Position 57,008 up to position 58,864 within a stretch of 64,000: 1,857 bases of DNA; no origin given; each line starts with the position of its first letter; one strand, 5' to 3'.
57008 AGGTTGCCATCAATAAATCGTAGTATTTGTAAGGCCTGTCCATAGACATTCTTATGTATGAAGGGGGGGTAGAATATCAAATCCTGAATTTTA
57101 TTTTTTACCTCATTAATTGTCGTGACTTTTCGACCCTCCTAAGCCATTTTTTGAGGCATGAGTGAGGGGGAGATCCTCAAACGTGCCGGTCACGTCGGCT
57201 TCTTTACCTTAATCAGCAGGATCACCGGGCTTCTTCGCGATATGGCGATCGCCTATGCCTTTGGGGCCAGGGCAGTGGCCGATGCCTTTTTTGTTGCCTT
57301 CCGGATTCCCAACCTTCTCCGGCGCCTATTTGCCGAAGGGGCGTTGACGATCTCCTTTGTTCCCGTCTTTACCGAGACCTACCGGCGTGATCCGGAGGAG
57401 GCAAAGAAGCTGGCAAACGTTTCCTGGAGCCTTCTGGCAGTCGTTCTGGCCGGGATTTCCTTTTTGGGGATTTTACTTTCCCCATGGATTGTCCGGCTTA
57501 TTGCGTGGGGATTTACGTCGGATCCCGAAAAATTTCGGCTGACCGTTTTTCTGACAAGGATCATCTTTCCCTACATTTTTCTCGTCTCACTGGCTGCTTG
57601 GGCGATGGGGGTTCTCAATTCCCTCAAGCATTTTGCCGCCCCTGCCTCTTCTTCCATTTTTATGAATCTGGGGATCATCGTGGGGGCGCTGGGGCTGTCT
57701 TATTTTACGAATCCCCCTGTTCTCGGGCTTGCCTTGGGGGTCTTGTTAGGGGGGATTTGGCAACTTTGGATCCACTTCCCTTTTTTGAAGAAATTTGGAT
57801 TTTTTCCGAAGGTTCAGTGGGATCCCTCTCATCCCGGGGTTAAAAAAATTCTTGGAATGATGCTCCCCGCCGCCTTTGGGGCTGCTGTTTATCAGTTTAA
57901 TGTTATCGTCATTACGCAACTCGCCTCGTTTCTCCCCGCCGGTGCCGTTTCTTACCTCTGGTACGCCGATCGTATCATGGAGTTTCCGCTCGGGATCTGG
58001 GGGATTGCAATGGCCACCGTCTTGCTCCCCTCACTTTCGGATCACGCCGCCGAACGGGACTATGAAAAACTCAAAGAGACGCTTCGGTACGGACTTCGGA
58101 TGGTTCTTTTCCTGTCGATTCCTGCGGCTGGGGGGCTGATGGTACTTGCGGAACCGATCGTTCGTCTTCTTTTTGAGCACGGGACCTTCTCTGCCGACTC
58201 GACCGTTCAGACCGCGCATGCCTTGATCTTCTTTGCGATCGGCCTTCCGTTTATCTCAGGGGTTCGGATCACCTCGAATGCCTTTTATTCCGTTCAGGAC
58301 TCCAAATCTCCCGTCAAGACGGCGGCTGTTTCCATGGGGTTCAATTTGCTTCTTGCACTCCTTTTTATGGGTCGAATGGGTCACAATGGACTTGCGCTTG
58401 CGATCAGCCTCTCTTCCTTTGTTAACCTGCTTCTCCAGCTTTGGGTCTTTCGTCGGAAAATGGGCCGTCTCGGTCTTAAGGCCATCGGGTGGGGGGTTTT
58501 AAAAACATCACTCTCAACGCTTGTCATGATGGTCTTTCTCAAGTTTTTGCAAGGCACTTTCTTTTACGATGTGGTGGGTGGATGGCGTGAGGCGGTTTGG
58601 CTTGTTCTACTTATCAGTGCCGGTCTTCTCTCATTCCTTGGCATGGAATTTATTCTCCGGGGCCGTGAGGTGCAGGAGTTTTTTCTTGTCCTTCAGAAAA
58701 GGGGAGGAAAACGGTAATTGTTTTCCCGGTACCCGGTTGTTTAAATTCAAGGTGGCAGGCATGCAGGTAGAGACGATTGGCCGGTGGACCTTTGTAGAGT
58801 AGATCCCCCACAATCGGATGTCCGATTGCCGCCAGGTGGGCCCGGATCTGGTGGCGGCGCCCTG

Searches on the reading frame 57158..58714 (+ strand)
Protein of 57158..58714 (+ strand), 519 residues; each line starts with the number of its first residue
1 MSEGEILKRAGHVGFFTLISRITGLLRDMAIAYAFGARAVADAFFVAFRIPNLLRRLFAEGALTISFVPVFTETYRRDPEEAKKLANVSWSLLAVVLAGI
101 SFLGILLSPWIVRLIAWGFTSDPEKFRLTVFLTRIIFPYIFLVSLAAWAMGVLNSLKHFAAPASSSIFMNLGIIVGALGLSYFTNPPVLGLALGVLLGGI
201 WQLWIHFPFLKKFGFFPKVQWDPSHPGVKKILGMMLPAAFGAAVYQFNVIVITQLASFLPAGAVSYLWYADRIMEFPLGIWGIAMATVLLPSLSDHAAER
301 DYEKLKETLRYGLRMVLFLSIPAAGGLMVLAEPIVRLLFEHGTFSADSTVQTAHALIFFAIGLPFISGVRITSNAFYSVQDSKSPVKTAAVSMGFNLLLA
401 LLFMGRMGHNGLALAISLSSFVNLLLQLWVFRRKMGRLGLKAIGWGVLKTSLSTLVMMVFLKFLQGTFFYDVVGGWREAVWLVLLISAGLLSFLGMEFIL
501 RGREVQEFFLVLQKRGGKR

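Call 84: search_protein_families(library=pfam, proteins=[window:57158-58714:+], max_evalue=0.00001)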
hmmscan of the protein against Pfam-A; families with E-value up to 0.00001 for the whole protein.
window:57158-58714:+ (519 aa): 3 families
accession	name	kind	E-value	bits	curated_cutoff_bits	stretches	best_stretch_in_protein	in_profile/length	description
PF03023.19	MurJ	-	8.3e-128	427.2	27.4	1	31-463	1-431/451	Lipid II flippase MurJ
PF01554.23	MatE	-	7e-12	45.8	24.9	1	237-401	1-160/161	MatE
PF13440.11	Polysacc_synt_3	-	6.9e-07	29.2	23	1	257-339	204-284/293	Polysaccharide biosynthesis protein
